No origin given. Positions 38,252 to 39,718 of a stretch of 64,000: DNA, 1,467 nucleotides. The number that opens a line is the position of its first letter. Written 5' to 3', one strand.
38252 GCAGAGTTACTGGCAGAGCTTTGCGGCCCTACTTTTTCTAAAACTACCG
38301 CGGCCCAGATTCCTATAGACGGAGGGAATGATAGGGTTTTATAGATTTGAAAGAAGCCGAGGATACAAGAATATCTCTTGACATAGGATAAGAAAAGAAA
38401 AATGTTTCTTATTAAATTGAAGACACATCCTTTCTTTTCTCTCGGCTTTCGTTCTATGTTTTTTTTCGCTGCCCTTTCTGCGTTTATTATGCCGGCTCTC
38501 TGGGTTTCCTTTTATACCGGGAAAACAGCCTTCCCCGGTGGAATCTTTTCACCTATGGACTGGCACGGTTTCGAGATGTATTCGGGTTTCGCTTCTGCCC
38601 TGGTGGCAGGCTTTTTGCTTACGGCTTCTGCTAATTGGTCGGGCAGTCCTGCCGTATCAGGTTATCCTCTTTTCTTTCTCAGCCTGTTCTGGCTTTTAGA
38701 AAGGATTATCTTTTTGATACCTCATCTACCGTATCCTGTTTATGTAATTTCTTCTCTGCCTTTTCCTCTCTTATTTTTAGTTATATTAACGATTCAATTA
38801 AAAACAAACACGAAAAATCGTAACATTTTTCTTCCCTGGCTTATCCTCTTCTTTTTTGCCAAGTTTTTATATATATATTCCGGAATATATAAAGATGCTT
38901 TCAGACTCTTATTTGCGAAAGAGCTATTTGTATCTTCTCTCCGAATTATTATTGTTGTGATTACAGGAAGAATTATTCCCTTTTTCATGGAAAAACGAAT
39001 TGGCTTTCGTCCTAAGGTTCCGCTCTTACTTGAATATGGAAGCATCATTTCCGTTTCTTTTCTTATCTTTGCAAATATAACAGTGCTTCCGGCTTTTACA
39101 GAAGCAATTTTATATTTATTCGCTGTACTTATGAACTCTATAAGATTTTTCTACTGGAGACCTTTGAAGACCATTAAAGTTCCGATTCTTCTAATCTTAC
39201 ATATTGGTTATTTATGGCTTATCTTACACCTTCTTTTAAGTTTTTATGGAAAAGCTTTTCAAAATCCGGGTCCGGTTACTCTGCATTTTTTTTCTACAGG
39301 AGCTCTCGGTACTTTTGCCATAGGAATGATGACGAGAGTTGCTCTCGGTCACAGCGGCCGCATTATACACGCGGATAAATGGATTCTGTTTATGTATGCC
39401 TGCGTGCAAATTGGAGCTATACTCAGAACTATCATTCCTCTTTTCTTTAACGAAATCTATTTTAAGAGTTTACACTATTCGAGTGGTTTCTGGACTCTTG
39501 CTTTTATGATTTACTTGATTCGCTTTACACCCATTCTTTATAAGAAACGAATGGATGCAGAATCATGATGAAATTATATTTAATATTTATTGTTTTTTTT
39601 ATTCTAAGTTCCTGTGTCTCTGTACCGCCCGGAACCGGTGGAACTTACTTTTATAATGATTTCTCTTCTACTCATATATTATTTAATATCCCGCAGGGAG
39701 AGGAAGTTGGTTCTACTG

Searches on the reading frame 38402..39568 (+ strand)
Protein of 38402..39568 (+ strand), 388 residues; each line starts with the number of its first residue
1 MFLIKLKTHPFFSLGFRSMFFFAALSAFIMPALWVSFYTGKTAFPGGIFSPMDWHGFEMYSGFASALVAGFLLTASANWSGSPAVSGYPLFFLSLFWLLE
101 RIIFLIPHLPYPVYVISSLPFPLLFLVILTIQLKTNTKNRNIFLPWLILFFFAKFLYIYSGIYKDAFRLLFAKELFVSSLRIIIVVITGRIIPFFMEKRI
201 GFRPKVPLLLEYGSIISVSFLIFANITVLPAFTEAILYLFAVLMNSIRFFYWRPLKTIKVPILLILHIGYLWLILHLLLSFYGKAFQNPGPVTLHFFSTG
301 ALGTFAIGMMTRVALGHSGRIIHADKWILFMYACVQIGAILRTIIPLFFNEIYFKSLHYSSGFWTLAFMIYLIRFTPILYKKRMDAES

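Call 3: search_protein_families(library=pfam, proteins=[window:38402-39568:+], max_evalue=1)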
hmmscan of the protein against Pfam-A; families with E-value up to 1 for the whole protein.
window:38402-39568:+ (388 aa): 1 family
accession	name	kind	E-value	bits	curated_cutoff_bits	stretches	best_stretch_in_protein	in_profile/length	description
PF05940.17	NnrS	-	3.5e-81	273.8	28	1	10-383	1-371/371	NnrS protein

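Call 4: search_protein_families(library=ncbifam, proteins=[window:38402-39568:+], max_evalue=1)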
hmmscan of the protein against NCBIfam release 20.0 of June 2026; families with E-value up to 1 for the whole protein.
window:38402-39568:+ (388 aa): 1 family
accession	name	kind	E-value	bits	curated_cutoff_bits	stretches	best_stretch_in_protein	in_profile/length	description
TIGR01487.1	Pglycolate_arch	equivalog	0.23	11.2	122.75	1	178-218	31-71/215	phosphoglycolate phosphatase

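Call 10: find_related_loci(query=window:38402-39568:+, collection=genome_contigs, flank=8000)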
Query window:38402-39568:+ (388 aa) in genome_contigs; peptide patterns used: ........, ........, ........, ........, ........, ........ (x = any residue, [..] = any of these).
170 stretches matched a pattern, but none encodes a relative of the query by tblastn (E <= 1e-3).

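Call 11: find_encoding_contigs(protein=window:38402-39568:+, flank=8000, max_places=6)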
Protein window:38402-39568:+ (388 aa): 4 contigs read that carry it; 4 places shown.
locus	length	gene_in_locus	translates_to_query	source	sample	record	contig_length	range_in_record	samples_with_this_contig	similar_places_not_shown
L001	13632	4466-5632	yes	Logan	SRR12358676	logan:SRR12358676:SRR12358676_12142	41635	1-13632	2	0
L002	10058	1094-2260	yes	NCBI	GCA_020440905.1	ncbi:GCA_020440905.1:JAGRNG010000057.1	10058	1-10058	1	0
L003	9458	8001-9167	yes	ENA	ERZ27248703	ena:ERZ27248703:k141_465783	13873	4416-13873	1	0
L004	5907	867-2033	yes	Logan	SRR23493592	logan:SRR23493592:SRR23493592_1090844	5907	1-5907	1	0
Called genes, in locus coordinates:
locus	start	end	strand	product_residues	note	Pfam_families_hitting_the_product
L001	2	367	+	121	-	?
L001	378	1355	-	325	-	PF02481:DNA_processg_A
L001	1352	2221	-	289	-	PF14559:TPR_19 (faint)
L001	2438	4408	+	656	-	PF00596:Aldolase_II, PF00106:adh_short, PF13561:adh_short_C2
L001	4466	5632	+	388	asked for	PF05940:NnrS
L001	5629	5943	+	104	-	PF13146:TRL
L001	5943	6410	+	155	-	-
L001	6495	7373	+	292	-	-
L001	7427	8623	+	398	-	PF00881:Nitroreductase (faint)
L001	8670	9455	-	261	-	PF00691:OmpA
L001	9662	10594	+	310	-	PF00849:PseudoU_synth_2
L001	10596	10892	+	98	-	PF06155:GBBH-like_N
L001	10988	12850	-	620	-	PF00884:Sulfatase, PF01663:Phosphodiest (faint), PF16347:SGSH_C (weak)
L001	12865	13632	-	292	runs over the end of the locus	PF01040:UbiA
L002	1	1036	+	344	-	PF00106:adh_short, PF01370:Epimerase (faint), PF13561:adh_short_C2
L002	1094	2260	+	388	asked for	PF05940:NnrS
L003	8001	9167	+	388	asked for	PF05940:NnrS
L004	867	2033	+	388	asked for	PF05940:NnrS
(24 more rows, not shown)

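Call 12: find_homologous_proteins(query=window:38402-39568:+, max_evalue=1e-20)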
Query window:38402-39568:+ (388 aa): 704 proteins with E <= 1e-20 among 8000 candidates; the best 120 are listed.
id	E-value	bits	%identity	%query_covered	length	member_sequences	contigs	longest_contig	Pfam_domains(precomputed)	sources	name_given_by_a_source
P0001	8.8e-248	840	100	100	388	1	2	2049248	PF05940.18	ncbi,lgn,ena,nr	ncbi:MAG: NnrS family protein [Leptospiraceae bacterium]|nr:NnrS family protein [Leptospiraceae bact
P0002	4.0e-123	430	56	95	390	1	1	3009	PF05940.18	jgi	-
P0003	1.3e-114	402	54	90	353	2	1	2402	PF05940.18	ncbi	ncbi:MAG: NnrS family protein, partial [Leptospirales bacterium]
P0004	2.9e-99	351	50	95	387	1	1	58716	PF05940.18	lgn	-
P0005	8.1e-85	303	43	99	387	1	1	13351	PF05940.18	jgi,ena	-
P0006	1.9e-80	289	41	98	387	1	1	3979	PF05940.18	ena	-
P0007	2.4e-77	279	41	99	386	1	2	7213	PF05940.18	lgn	-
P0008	1.0e-71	260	42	96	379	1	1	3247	PF05940.18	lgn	-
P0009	2.3e-71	259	38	96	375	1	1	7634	PF05940.18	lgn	-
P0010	3.9e-63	232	39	96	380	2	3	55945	PF05940.18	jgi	jgi:uncharacterized protein involved in response to NO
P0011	6.7e-63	231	38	98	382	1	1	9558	PF05940.18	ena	-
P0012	2.7e-62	229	39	96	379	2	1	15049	PF05940.18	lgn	-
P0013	7.5e-59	218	38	96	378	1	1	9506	PF05940.18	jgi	-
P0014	2.5e-51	193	35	97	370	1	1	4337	PF05940.18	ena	-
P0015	5.1e-51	192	35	98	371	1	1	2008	PF05940.18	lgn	-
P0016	6.1e-50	189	35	96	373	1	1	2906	PF05940.18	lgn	-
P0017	2.3e-49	187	34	96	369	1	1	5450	PF05940.18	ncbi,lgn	-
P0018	3.5e-49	186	37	96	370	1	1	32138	PF05940.18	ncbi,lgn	-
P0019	3.7e-49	186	33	94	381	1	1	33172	PF05940.18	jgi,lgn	jgi:uncharacterized protein involved in response to NO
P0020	6.8e-49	185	35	96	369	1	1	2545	PF05940.18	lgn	-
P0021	1.1e-48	184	35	96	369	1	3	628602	PF05940.18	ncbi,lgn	ncbi:MAG: NnrS family protein [Gammaproteobacteria bacterium]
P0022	1.1e-48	184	35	98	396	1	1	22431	PF05940.18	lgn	-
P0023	7.2e-48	182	31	97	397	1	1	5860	PF05940.18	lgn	-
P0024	1.3e-47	181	35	97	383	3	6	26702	PF05940.18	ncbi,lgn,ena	-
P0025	1.4e-47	181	32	98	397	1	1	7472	PF05940.18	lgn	-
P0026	3.1e-47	180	31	97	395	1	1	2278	PF05940.18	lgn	-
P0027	3.8e-47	179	33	98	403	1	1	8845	PF05940.18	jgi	jgi:uncharacterized protein involved in response to NO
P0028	7.7e-47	178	35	95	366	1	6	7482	PF05940.18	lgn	-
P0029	2.0e-46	177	31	98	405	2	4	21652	PF05940.18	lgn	-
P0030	3.7e-46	176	35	96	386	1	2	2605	PF05940.18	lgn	-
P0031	1.3e-45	174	32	97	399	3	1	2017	PF05940.18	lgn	-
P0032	1.3e-45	174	32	97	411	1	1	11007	PF05940.18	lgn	-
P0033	2.3e-45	174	35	96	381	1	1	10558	PF05940.18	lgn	-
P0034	3.5e-45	173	35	96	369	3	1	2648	PF05940.18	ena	-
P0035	5.2e-45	172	35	96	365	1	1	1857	PF05940.18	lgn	-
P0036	8.0e-45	172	33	97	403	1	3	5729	PF05940.18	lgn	-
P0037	9.4e-45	172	33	99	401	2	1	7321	PF05940.18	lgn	-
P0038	9.4e-45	172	32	96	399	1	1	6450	PF05940.18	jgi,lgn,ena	-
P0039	1.3e-44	171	31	99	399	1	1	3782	PF05940.18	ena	-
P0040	1.7e-44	171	31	99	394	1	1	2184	PF05940.18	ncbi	ncbi:MAG: NnrS family protein [Mariprofundus sp.]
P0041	3.9e-44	169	33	98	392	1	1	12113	PF05940.18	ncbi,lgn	-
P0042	4.2e-44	169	33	97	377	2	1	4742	PF05940.18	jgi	-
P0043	6.1e-44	169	34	99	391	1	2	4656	PF05940.18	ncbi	-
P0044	8.2e-44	168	31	97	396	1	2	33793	PF05940.18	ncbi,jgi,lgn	jgi:uncharacterized protein involved in response to NO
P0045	9.2e-44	168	31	97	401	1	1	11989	PF05940.18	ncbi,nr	ncbi:MAG: NnrS family protein [Gammaproteobacteria bacterium]|nr:NnrS family protein [Gammaproteobac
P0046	1.0e-43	168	33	97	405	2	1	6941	PF05940.18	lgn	-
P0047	1.1e-43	168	34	96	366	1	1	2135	PF05940.18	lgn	-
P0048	2.1e-43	167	35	96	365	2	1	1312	PF05940.18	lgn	-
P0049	2.3e-43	167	31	98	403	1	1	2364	PF05940.18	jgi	jgi:uncharacterized protein involved in response to NO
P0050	3.9e-43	166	37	84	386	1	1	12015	PF05940.18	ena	-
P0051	4.2e-43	166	31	97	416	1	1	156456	PF05940.18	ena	-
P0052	4.8e-43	166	37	96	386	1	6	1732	PF05940.18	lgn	-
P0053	5.6e-43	166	31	97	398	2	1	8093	PF05940.18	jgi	-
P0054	5.9e-43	166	35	95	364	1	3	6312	PF05940.18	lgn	-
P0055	7.2e-43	165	31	97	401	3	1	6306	PF05940.18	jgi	-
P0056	9.1e-43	165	34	98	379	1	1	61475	PF05940.18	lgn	-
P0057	1.9e-42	164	32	95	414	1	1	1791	PF05940.18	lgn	-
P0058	1.9e-42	164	33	97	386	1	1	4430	PF05940.18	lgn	-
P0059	2.0e-42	164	32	99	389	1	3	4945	PF05940.18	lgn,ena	-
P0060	2.1e-42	164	31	98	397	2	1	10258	PF05940.18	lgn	-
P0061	2.1e-42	164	31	97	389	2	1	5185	PF05940.18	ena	-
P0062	2.9e-42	163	33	97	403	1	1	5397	PF05940.18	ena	-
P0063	4.3e-42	163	33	96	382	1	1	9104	PF05940.18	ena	-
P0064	5.2e-42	162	30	97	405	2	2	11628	PF05940.18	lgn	-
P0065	6.9e-42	162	31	97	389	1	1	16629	PF05940.18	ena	-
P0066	6.9e-42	162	36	95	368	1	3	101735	PF05940.18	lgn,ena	-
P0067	7.8e-42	162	31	97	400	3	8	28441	PF05940.18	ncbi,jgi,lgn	jgi:uncharacterized protein involved in response to NO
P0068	8.4e-42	162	31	97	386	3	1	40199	PF05940.18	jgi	-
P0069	8.6e-42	162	32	98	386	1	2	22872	PF05940.18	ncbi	ncbi:MAG: NnrS family protein [Gammaproteobacteria bacterium]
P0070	1.1e-41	161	32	97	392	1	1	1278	PF05940.18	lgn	-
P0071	1.4e-41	161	33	98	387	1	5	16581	PF05940.18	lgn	-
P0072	1.5e-41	161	31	99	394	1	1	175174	PF05940.18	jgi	jgi:uncharacterized protein involved in response to NO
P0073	1.6e-41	161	34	95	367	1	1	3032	PF05940.18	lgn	-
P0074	2.4e-41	160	33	87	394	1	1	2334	PF05940.18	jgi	-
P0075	2.5e-41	160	34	97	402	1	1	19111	PF05940.18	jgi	jgi:uncharacterized protein involved in response to NO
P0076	2.8e-41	160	30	96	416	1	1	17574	PF05940.18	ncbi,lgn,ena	-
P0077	2.9e-41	160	32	97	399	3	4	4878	PF05940.18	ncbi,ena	-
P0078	2.9e-41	160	31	98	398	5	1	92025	PF05940.18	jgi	-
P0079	3.4e-41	160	29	97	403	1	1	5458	PF05940.18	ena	-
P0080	3.5e-41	160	32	88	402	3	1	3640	PF05940.18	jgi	jgi:uncharacterized protein involved in response to NO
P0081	3.7e-41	160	32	97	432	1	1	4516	PF05940.18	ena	-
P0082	3.8e-41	160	30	98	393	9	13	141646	PF05940.18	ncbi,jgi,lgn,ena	ncbi:MAG: NnrS family protein [Steroidobacteraceae bacterium]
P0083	3.9e-41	160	32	95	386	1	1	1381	PF05940.18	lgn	-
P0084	4.2e-41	159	35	95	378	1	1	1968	PF05940.18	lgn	-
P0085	5.6e-41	159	34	98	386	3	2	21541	PF05940.18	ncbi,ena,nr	ncbi:MAG TPA: NnrS family protein [Gammaproteobacteria bacterium]|nr:NnrS family protein [Gammaprote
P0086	6.2e-41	159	34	98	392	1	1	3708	PF05940.18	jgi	-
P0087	6.3e-41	159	32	97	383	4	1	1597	PF05940.18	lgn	-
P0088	7.3e-41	159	33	96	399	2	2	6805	PF05940.18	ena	-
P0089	9.3e-41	158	31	96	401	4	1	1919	PF05940.18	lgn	-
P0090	9.4e-41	158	33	98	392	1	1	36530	PF05940.18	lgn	-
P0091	9.6e-41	158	31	97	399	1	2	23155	PF05940.18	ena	-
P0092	1.0e-40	158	33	98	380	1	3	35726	PF05940.18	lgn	-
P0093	1.1e-40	158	32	96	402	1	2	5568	PF05940.18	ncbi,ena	-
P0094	1.4e-40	158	33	88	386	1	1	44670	PF05940.18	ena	-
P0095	1.5e-40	158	28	97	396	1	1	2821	PF05940.18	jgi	-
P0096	1.6e-40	158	29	97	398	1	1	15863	PF05940.18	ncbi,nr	ncbi:MAG: NnrS family protein [Chromatiaceae bacterium]|nr:NnrS family protein [Chromatiaceae bacter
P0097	1.6e-40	158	32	87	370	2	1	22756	PF05940.18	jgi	-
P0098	1.9e-40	157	32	90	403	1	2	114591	PF05940.18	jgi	jgi:uncharacterized protein involved in response to NO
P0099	2.1e-40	157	30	97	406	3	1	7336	PF05940.18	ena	-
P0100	2.2e-40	157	28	97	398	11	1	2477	PF05940.18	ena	-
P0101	2.2e-40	157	32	96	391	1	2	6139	PF05940.18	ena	-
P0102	2.6e-40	157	28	97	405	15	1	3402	PF05940.18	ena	-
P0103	2.8e-40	157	32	96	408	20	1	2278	PF05940.18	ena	-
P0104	3.1e-40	157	31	97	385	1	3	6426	PF05940.18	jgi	-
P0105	3.1e-40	157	37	84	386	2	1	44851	PF05940.18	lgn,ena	-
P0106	3.2e-40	157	32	98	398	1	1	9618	PF05940.18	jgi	jgi:uncharacterized protein involved in response to NO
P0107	4.1e-40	156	31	99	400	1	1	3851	PF05940.18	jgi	jgi:uncharacterized protein involved in response to NO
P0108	4.1e-40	156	34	98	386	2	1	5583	PF05940.18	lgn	-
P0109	4.1e-40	156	32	98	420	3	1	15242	PF05940.18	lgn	-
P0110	4.7e-40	156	31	97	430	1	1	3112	PF05940.18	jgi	jgi:uncharacterized protein involved in response to NO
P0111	5.2e-40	156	31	98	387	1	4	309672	PF05940.18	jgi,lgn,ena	-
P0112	5.2e-40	156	34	98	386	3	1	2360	PF05940.18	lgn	-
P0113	5.5e-40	156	30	92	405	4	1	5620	PF05940.18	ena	-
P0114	6.7e-40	156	31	97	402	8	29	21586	PF05940.18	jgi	jgi:uncharacterized protein involved in response to NO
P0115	6.8e-40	156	33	96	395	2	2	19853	PF05940.18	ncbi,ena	-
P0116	7.0e-40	155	32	88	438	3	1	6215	PF05940.18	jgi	jgi:uncharacterized protein involved in response to NO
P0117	7.6e-40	155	30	88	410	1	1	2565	PF05940.18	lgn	-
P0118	8.8e-40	155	32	97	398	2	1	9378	PF05940.18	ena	-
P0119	9.7e-40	155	32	87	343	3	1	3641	PF05940.18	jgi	-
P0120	1.0e-39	155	35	95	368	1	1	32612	PF05940.18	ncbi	-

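Call 13: find_encoding_contigs(protein=P0004, flank=8000, max_places=2)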
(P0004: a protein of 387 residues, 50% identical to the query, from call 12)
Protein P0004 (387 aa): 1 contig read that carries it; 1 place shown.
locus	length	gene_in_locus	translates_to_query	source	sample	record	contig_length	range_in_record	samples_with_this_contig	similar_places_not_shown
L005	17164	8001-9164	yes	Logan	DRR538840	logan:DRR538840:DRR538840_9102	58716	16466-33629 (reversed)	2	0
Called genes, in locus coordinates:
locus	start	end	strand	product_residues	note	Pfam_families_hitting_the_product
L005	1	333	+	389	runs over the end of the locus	PF00149:Metallophos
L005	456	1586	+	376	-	PF01594:AI-2E_transport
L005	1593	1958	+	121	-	-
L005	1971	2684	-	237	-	PF01138:RNase_PH, PF03725:RNase_PH_C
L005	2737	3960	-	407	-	PF28597:T2SSF_N, PF00482:T2SSF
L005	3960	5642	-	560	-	PF05157:MshEN, PF00437:T2SSE, PF25199:nSTAND_NTPase5 (faint)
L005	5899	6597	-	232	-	PF00163:Ribosomal_S4, PF01479:S4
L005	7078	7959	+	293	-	PF01040:UbiA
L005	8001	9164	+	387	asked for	PF05940:NnrS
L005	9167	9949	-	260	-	-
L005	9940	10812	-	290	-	PF01678:DAP_epimerase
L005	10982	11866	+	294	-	-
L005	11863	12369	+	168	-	-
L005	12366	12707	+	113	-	PF01740:STAS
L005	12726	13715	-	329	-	PF01694:Rhomboid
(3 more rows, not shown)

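Call 14: find_encoding_contigs(protein=P0005, flank=8000, max_places=2)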
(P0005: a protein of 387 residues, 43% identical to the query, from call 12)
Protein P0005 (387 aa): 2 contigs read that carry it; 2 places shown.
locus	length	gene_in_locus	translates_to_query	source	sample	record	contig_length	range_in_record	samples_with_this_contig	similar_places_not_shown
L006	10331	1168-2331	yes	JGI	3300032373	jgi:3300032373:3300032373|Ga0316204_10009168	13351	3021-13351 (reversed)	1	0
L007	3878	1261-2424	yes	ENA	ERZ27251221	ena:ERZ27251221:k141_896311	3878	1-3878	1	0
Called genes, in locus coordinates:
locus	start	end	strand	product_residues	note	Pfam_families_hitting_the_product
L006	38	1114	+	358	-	PF01817:CM_2, PF00800:PDT, PF01842:ACT (weak)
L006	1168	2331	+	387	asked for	PF05940:NnrS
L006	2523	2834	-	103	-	-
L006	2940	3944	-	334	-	PF12833:HTH_18, PF00165:HTH_AraC (weak)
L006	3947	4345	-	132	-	PF09346:SMI1_KNR4 (faint)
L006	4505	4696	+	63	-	-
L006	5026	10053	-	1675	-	-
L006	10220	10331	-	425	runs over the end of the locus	PF07690:MFS_1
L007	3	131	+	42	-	?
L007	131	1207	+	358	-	PF01817:CM_2, PF00800:PDT, PF01842:ACT (weak)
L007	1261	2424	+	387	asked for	PF05940:NnrS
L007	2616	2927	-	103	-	-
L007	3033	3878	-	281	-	?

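Call 15: find_encoding_contigs(protein=P0010, flank=8000, max_places=2)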
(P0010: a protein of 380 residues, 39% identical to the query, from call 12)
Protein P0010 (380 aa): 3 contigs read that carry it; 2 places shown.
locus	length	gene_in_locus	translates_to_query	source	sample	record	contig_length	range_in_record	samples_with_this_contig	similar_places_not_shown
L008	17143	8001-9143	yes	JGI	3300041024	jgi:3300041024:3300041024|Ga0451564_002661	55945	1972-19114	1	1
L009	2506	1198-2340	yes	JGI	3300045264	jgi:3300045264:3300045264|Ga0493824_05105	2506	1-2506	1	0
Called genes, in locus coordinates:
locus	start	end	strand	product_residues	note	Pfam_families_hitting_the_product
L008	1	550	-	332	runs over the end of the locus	PF24827:AstE_AspA_cat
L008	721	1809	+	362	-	PF13173:AAA_14, PF13635:DUF4143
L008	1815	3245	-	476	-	PF04107:GCS2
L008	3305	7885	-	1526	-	PF01855:POR_N, PF17147:PFOR_II, PF01558:POR, PF12838:Fer4_7 (faint), PF13187:Fer4_9 (faint), PF13237:Fer4_10 (faint), PF13484:Fer4_16 (faint)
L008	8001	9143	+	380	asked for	PF05940:NnrS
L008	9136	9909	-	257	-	PF00929:RNase_T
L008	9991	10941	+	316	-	PF16881:LIAS_N, PF04055:Radical_SAM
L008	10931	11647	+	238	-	PF21948:LplA-B_cat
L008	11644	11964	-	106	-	-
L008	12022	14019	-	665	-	PF03190:Thioredox_DsbH, PF13899:Thioredoxin_7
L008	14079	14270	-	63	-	-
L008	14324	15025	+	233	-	PF00005:ABC_tran, PF13304:AAA_21 (faint)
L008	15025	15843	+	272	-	PF12679:ABC2_membrane_2 (faint), PF12698:ABC2_membrane_3 (weak)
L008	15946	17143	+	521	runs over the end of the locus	PF11884:DUF3404, PF00512:HisKA (faint), PF02518:HATPase_c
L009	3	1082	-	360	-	?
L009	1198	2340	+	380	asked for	PF05940:NnrS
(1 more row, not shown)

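Call 30: search_protein_families(library=padloc, proteins=[window:38402-39568:+], max_evalue=0.1)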
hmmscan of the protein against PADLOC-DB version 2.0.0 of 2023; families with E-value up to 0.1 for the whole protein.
window:38402-39568:+ (388 aa): 0 families

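Call 33: find_encoding_contigs(protein=P0002, flank=8000, max_places=2)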
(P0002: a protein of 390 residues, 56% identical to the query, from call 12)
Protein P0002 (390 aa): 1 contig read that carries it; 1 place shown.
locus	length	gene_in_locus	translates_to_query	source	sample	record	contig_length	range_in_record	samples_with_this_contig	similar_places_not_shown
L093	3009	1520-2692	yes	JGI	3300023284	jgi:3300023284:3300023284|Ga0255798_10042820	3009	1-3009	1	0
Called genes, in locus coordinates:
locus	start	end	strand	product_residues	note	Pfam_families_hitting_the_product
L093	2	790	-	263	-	?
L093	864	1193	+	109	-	-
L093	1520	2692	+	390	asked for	PF05940:NnrS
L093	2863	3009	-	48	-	?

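Call 34: find_encoding_contigs(protein=P0003, flank=8000, max_places=2)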
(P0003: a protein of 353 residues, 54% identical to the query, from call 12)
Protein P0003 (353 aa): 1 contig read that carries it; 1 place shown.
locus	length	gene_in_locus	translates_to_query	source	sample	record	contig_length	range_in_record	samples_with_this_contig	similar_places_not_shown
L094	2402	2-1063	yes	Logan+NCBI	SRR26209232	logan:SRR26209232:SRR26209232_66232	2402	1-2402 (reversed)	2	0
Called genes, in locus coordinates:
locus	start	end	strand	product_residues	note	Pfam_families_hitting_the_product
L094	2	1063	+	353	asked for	PF05940:NnrS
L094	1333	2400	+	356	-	PF00890:FAD_binding_2, PF01266:DAO, PF01946:Thi4 (faint), PF07992:Pyr_redox_2 (faint), PF12831:FAD_oxidored, PF13450:NAD_binding_8, PF01593:Amino_oxidase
